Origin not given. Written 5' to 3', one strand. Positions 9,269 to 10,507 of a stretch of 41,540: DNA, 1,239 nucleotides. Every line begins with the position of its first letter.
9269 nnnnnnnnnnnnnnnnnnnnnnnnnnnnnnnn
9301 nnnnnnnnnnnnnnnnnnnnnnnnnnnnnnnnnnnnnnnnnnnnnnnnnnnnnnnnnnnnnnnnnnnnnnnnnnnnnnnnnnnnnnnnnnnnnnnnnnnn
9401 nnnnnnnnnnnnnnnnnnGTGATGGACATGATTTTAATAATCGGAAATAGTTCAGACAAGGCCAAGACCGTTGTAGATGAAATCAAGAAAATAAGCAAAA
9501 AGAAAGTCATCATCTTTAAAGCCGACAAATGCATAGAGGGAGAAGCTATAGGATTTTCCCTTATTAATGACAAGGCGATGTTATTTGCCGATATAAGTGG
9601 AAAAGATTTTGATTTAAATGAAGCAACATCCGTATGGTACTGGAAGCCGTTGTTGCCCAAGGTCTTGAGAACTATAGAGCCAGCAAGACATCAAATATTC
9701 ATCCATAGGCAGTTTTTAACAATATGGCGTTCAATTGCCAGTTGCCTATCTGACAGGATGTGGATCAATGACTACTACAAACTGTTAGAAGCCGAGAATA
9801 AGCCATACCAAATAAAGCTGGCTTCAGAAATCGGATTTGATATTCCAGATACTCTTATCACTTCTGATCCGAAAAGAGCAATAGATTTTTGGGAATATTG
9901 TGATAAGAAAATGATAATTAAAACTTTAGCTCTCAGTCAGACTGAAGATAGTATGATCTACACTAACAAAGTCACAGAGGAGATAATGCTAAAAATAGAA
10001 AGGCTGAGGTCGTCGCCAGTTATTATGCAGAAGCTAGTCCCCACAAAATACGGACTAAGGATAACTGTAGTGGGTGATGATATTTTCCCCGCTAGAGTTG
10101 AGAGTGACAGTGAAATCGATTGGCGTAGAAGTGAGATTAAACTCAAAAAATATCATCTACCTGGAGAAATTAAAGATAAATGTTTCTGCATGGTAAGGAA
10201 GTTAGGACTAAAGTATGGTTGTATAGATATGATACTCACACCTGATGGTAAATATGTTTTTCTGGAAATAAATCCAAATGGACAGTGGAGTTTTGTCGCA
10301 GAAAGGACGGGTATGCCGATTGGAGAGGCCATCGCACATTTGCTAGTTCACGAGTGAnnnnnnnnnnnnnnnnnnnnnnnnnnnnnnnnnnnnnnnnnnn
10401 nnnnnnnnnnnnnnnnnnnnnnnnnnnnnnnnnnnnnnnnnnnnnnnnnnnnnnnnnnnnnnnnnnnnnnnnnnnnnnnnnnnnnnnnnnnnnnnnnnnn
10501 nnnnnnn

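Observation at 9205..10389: Graspetide-like pair: 47-aa peptide with a TTxxxxDE motif plus an MvdD/MdnC-type ATP-grasp ligase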

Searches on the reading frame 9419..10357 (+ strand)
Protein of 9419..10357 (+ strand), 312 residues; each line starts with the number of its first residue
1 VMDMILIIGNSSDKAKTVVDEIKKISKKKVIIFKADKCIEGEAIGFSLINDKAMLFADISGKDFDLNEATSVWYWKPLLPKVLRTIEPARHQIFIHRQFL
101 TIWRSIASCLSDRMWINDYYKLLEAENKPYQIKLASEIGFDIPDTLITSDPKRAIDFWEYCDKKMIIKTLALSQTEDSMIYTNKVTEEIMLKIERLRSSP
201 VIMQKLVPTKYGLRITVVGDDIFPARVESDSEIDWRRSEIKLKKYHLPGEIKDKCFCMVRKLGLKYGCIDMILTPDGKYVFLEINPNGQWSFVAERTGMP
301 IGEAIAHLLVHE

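Call 3: search_protein_families(library=pfam, proteins=[window:9419-10357:+], max_evalue=0.01)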
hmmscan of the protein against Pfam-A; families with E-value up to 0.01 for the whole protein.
window:9419-10357:+ (312 aa): 3 families
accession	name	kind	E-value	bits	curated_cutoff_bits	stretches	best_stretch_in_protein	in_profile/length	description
PF08443.16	RimK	-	2.3e-05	24.6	21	1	125-306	1-185/188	RimK-like ATP-grasp domain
PF21068.3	ATPgraspMvdD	-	0.00058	20.4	27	1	4-119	1-117/121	MvdD pre-ATP grasp domain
PF14397.11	ATPgrasp_ST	-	0.0046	16.7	31.4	0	254-292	221-260/278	Sugar-transfer associated ATP-grasp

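Call 4: search_protein_families(library=ncbifam, proteins=[window:9419-10357:+], max_evalue=0.01)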
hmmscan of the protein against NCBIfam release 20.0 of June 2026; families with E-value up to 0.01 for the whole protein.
window:9419-10357:+ (312 aa): 8 families
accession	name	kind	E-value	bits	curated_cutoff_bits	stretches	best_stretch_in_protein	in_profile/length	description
TIGR04185.1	ATPgraspMvdC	equivalog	8.7e-58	195.9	425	1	6-310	2-317/318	MvdC family ATP-grasp ribosomal peptide maturase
TIGR04187.1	GRASP_SAV_5884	subfamily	2.5e-56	191.1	350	1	5-309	2-311/312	ATP-grasp ribosomal peptide maturase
TIGR04184.1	ATPgraspMvdD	equivalog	3.8e-50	170.9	475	1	5-310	1-320/321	MvdD family ATP-grasp ribosomal peptide maturase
TIGR04192.1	GRASP_w_spasm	equivalog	6.1e-24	84.9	230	1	5-307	1-316/318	grasp-with-spasm system ATP-grasp peptide maturase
TIGR00768.1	rimK_fam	subfamily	1.1e-11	44.6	143.4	1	116-306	76-273/276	RimK family alpha-L-glutamate ligase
NF040720.1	MptN_Meth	equivalog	1.2e-08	34.4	350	1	116-307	90-288/291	tetrahydromethanopterin:alpha-L-glutamate ligase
TIGR02144.1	LysX_arch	equivalog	0.00067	18.8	275.6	1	116-310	76-276/281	lysine biosynthesis protein LysX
TIGR04356.1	grasp_GAK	hypoth_equivalog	0.0073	15.4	300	0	141-309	113-283/287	GAK system ATP-grasp enzyme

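Call 15: search_solved_structures(query=window:9419-10357:+, max_evalue=0.01, show_alignments=2)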
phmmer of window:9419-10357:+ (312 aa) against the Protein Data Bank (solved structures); distinct sequences matched with E-value up to 0.01: 6.
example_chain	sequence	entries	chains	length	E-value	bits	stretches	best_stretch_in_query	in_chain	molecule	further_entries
7m4s_A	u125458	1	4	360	3.6e-41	144.4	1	3-310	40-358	AMdnB protein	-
5ig8_A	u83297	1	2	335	2.7e-39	138.2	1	49-310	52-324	ATP grasp ligase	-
5ig9_A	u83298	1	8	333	1.1e-29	106.7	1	12-311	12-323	ATP grasp ligase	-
7mgv_A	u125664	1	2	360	2.8e-22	82.3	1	120-309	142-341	CdnC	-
9bou_A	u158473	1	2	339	4.5e-20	75.1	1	112-309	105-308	MvdD-like pre-ATP grasp domain-containing protein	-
7drm_A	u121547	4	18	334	2.7e-14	56.1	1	127-296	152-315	ATP-grasp domain-containing protein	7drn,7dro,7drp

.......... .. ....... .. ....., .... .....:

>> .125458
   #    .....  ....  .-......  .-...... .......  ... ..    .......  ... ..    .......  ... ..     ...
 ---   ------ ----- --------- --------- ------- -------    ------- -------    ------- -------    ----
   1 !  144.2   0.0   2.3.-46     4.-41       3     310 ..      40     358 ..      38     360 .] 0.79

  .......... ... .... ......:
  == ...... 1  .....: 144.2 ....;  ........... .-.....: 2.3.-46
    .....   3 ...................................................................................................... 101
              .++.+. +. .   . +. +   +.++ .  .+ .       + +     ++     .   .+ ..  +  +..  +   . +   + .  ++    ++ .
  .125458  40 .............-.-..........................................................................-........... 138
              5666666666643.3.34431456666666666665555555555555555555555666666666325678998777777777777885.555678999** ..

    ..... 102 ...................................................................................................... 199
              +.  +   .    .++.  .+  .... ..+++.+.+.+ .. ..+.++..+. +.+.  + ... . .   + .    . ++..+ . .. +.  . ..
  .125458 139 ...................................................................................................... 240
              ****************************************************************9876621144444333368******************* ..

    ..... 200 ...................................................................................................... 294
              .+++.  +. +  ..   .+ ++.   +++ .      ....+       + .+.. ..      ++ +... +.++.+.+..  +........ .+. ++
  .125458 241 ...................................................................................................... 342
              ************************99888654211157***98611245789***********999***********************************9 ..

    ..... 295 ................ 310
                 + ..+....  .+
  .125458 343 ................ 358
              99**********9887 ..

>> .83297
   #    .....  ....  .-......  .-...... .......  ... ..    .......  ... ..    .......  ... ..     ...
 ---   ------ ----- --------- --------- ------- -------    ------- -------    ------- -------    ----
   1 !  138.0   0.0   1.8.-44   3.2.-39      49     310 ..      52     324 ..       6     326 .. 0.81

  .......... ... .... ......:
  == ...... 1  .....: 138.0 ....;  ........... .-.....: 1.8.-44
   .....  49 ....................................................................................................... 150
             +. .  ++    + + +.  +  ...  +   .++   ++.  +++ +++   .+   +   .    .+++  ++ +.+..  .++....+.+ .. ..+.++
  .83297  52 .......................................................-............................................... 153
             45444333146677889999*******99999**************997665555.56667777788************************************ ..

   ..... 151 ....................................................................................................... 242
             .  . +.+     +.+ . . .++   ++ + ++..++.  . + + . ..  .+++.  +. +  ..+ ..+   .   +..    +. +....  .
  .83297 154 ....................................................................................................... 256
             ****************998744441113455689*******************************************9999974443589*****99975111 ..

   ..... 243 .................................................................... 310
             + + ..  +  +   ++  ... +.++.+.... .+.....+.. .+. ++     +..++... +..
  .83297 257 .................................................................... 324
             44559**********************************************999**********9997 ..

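Call 16: find_homologous_proteins(query=window:9419-10357:+, max_evalue=0.00001)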
Query window:9419-10357:+ (312 aa): 940 proteins with E <= 0.00001 among 2868 candidates; the best 120 are listed.
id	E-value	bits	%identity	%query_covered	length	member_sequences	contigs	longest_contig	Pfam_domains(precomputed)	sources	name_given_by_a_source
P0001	3.3e-188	642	89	99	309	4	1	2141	PF08443.17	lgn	-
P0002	2.7e-176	603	84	99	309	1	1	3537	PF08443.17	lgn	-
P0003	4.1e-146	504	69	98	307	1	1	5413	PF08443.17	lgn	-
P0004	4.3e-141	487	70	94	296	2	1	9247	-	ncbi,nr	ncbi:MAG: hypothetical protein HYW78_00570 [Parcubacteria group bacterium]|nr:hypothetical protein [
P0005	5.6e-138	477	66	98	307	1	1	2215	PF08443.17,PF21068.4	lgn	-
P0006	4.6e-135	468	64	98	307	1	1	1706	-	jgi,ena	-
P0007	6.1e-134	464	67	98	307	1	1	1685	PF08443.17,PF21068.4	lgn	-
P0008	2.5e-130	452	63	98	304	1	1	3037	PF08443.17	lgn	-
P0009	3.7e-130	452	65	98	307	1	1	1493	PF08443.17,PF21068.4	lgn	-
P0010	5.8e-130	451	62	98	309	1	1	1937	-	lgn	-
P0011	2.6e-128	445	63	98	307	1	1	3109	PF08443.17,PF21068.4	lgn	-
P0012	1.2e-126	440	63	98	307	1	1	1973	PF08443.17,PF21068.4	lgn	-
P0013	1.0e-119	417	58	98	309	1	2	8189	-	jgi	-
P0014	3.4e-116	406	55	99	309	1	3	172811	PF08443.17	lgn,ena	-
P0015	5.0e-116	405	58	98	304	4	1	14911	PF08443.17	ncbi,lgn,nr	ncbi:MAG: hypothetical protein U9P63_01870 [Patescibacteria group bacterium]|nr:hypothetical protein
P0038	1.0e-74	269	42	98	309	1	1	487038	PF14397.12,PF08443.17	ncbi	ncbi:MAG: hypothetical protein ACKKL5_00100 [Candidatus Komeilibacteria bacterium]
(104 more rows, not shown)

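Call 18: find_related_loci(query=A1, collection=genome_contigs, flank=3000)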
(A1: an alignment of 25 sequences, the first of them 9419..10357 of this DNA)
Query A1 (312 aa) in genome_contigs; peptide patterns used: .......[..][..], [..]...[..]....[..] (x = any residue, [..] = any of these).
600 stretches matched a pattern (row limit reached: there are more); 585 encode a relative of the query (tblastn E <= 1e-3); the best 80 are kept; 80 distinct loci.
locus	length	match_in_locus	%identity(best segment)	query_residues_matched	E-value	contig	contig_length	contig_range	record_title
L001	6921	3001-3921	69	4-310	4e-154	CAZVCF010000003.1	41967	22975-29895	MAG TPA_asm: uncultured Gammaproteobacteria bacterium isolate binchicken_co38_723 genome assembly, contig: NODE_1956_len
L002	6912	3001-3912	58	4-310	2e-122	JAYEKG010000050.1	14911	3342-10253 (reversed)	MAG: Patescibacteria group bacterium isolate MAG143 MAG143_50, whole genome shotgun sequence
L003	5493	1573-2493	56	4-310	8e-117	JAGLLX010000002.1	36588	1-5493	MAG: Candidatus Paceibacterota bacterium isolate RS_5_36 ROV157_5.bin.36.fa_2, whole genome shotgun sequence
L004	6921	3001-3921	55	4-310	1e-116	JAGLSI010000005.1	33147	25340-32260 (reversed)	MAG: Candidatus Paceibacterota bacterium isolate RS_9_47 ROV157_9.bin.47.fa_5, whole genome shotgun sequence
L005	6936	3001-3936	46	4-310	8e-99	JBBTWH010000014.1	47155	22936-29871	MAG: Patescibacteria group bacterium isolate H41-bin254_1 H41_bin254_1_000000000014, whole genome shotgun sequence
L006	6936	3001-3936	41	4-310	8e-79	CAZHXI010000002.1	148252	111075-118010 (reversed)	MAG TPA_asm: uncultured Gammaproteobacteria bacterium isolate SRP278252_co2_296 genome assembly, contig: NODE_127_length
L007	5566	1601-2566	43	2-310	5e-79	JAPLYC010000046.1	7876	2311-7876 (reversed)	MAG: Candidatus Parcubacteria bacterium isolate LacPavin_0920_SED3_MAG_40_21 LacPavin_0920_SED3_scaffold_1529568, whole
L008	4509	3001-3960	41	4-310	1e-77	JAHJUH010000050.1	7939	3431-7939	MAG: Patescibacteria group bacterium isolate OS_PC_MetaG.mb.97 OS_PC_MetaG.mb.97_k141_165887, whole genome shotgun seque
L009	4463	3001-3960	40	4-310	9e-75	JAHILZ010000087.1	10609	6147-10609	MAG: Patescibacteria group bacterium isolate KR13_N2.mb.46 KR13_N2.mb.46_k141_377224, whole genome shotgun sequence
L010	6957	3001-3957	39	4-309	7e-73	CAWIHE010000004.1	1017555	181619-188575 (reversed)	MAG: Candidatus Uhrbacteria bacterium isolate MFD03726.bin.1.68 genome assembly, contig: contig_72709, whole genome shot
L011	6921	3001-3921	40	4-297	2e-71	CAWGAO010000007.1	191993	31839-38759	MAG: Candidatus Tagabacteria bacterium isolate MFD04408.bin.2.160 genome assembly, contig: contig_70654, whole genome sh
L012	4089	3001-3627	49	110-309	6e-66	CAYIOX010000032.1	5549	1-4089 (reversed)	MAG TPA_asm: uncultured Candidatus Saccharibacteria bacterium isolate ERP119705_co3_374 genome assembly, contig: NODE_19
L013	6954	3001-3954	34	4-309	5e-59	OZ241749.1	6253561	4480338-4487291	MAG: Chitinophagaceae bacterium isolate ca40f1fe-4a6d-4d15-ad54-0159cd83673b genome assembly, chromosome: 1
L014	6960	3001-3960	36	4-311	6e-59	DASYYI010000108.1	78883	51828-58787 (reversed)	MAG TPA_asm: Candidatus Acidiferrales bacterium isolate SMAG_U6331 k141_533827, whole genome shotgun sequence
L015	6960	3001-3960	43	4-310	2e-81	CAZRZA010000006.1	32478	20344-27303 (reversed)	MAG TPA_asm: uncultured Gammaproteobacteria bacterium isolate SRP200020_co5_4 genome assembly, contig: NODE_2050_length_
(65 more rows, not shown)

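Call 19: find_related_loci(query=A1, collection=metagenome_contigs, flank=3000)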
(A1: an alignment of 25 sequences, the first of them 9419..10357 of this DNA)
Query A1 (312 aa) in metagenome_contigs; peptide patterns used: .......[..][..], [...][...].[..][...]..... (x = any residue, [..] = any of these).
600 stretches matched a pattern (row limit reached: there are more); 563 encode a relative of the query (tblastn E <= 1e-3); the best 80 are kept; 80 distinct loci.
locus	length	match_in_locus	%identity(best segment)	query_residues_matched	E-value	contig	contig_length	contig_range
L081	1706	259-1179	64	4-310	9e-154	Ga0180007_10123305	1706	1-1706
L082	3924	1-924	58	3-310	2e-127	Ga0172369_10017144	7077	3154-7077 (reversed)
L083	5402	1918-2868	47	4-310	1e-95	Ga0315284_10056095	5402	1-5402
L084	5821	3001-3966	44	2-310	9e-84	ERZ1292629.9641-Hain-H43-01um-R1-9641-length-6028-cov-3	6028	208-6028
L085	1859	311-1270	41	4-310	8e-83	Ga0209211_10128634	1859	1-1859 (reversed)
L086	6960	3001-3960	41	4-310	1e-77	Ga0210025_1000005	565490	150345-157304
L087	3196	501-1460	42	4-310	2e-78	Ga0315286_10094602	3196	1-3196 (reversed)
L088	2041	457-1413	41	4-309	1e-79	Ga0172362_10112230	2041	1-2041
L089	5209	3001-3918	41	4-296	2e-75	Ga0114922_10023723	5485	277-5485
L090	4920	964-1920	40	4-310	8e-74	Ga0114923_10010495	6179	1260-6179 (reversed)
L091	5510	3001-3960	39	4-310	3e-72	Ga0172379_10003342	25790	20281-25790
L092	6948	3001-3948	40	4-306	8e-72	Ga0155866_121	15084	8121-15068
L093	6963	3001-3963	37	5-312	4e-71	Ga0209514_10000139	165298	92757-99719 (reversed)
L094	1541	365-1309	36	4-310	3e-62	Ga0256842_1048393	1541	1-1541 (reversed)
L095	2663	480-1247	43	58-310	4e-59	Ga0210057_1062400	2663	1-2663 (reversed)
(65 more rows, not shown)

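Call 36: find_encoding_contigs(protein=P0001, flank=5000, max_places=3)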
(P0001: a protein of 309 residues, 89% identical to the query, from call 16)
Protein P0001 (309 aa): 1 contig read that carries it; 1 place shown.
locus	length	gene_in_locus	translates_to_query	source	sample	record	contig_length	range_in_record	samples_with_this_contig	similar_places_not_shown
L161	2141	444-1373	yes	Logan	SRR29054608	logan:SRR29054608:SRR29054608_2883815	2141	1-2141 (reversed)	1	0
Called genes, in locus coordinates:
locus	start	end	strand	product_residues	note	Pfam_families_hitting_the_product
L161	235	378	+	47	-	-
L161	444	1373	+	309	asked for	PF08443:RimK (weak)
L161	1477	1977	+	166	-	PF20329:DUF6624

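Call 37: find_encoding_contigs(protein=P0002, flank=5000, max_places=3)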
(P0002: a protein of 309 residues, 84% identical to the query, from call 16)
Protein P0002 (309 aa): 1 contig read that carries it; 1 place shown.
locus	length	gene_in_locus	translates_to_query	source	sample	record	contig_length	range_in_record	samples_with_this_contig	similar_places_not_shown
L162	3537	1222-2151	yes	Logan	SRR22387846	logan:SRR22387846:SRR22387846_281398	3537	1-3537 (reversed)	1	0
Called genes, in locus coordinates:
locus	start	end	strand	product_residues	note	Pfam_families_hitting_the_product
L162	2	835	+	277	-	?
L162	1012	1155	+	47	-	-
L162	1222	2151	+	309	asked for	PF08443:RimK (weak)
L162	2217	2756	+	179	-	PF20329:DUF6624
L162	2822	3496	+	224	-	PF01797:Y1_Tnp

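Call 38: find_encoding_contigs(protein=P0004, flank=6000, max_places=3)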
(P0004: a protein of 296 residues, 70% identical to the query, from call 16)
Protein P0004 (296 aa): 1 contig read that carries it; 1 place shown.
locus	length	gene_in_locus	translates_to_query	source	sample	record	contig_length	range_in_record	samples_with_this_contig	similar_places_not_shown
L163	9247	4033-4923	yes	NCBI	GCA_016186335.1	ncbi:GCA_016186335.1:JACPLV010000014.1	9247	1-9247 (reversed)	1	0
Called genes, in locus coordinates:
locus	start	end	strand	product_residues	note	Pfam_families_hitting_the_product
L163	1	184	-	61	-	?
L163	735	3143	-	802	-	PF01326:PPDK_N, PF00391:PEP-utilizers, PF02896:PEP-utilizers_C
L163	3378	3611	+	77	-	-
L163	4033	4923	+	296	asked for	-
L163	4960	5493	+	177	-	PF20329:DUF6624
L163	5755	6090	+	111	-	PF18908:DUF5663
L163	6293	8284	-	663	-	PF01751:Toprim, PF01131:Topoisom_bac, PF01396:Zn_ribbon_Top1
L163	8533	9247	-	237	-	PF02481:DNA_processg_A, PF17782:WHD_DprA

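Call 39: find_encoding_contigs(protein=P0003, flank=5000, max_places=3)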
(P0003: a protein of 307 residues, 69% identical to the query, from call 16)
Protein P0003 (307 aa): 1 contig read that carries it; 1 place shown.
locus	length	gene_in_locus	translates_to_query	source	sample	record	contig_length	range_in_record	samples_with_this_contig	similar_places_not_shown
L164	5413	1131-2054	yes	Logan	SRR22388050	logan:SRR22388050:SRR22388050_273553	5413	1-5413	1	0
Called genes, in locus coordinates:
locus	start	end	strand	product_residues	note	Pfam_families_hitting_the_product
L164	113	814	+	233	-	PF01209:Ubie_methyltran, PF05175:MTS (faint), PF13489:Methyltransf_23, PF13847:Methyltransf_31, PF08241:Methyltransf_11, PF08242:Methyltransf_12, PF13649:Methyltransf_25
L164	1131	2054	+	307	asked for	PF08443:RimK (weak)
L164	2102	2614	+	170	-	PF20329:DUF6624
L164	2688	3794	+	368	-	-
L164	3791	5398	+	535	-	PF16927:HisKA_7TM, PF00512:HisKA, PF02518:HATPase_c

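Call 48: find_related_loci(query=A1, collection=viral_contigs, flank=3000)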
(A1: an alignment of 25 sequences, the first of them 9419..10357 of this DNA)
Query A1 (312 aa) in viral_contigs; peptide patterns used: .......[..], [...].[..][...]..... (x = any residue, [..] = any of these).
65 stretches matched a pattern; 27 encode a relative of the query (tblastn E <= 1e-3); 27 distinct loci.
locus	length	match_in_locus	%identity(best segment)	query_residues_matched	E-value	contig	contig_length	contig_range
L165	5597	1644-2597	41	4-309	9e-81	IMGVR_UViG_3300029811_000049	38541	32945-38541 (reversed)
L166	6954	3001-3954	31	2-310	2e-47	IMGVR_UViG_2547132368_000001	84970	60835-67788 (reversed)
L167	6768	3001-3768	31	64-310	7e-42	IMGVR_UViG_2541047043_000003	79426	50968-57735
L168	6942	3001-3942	30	4-305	2e-41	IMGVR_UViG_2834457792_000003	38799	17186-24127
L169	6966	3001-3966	29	1-312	3e-37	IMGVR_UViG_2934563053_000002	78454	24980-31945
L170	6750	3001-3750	31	66-312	3e-37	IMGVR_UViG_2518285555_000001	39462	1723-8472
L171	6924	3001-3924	29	4-310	5e-36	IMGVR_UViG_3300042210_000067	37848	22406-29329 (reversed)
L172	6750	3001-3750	31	66-312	3e-36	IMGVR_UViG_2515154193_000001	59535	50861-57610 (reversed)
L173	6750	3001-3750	29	59-311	3e-35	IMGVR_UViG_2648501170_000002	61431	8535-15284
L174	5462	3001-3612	32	114-312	4e-34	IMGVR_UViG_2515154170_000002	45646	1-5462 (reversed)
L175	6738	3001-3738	31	62-306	2e-33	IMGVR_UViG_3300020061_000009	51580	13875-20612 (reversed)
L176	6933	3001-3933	27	5-309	4e-32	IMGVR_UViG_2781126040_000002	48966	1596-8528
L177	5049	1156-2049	31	2-310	5e-31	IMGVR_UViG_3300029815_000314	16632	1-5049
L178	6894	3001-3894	30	2-310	5e-31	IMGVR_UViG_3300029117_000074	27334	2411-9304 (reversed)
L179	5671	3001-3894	30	2-310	2e-30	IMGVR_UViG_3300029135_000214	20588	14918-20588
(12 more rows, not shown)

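Call 49: find_encoding_contigs(protein=P0038, flank=4000, max_places=2)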
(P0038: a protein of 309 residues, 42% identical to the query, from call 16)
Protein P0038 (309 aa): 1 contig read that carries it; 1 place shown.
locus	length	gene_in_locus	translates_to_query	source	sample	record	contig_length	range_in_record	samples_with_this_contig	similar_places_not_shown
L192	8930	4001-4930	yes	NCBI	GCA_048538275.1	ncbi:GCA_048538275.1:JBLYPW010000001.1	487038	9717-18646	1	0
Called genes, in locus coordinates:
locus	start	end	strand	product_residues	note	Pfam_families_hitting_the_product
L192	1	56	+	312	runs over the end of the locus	PF02899:Phage_int_SAM_1, PF13495:Phage_int_SAM_4 (weak), PF00589:Phage_integrase, PF22823:MrpR_C_cat (faint)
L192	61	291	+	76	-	-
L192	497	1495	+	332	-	PF05005:Ocnus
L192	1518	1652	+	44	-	-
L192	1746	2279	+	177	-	PF08241:Methyltransf_11 (weak)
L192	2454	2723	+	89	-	-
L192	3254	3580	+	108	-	-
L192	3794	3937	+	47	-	-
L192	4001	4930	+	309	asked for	PF14397:ATPgrasp_ST (faint), PF08443:RimK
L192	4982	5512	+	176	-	PF20329:DUF6624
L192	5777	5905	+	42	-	-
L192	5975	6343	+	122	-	PF00856:SET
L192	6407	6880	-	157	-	PF04307:YdjM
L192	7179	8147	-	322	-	PF01207:Dus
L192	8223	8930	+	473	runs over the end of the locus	-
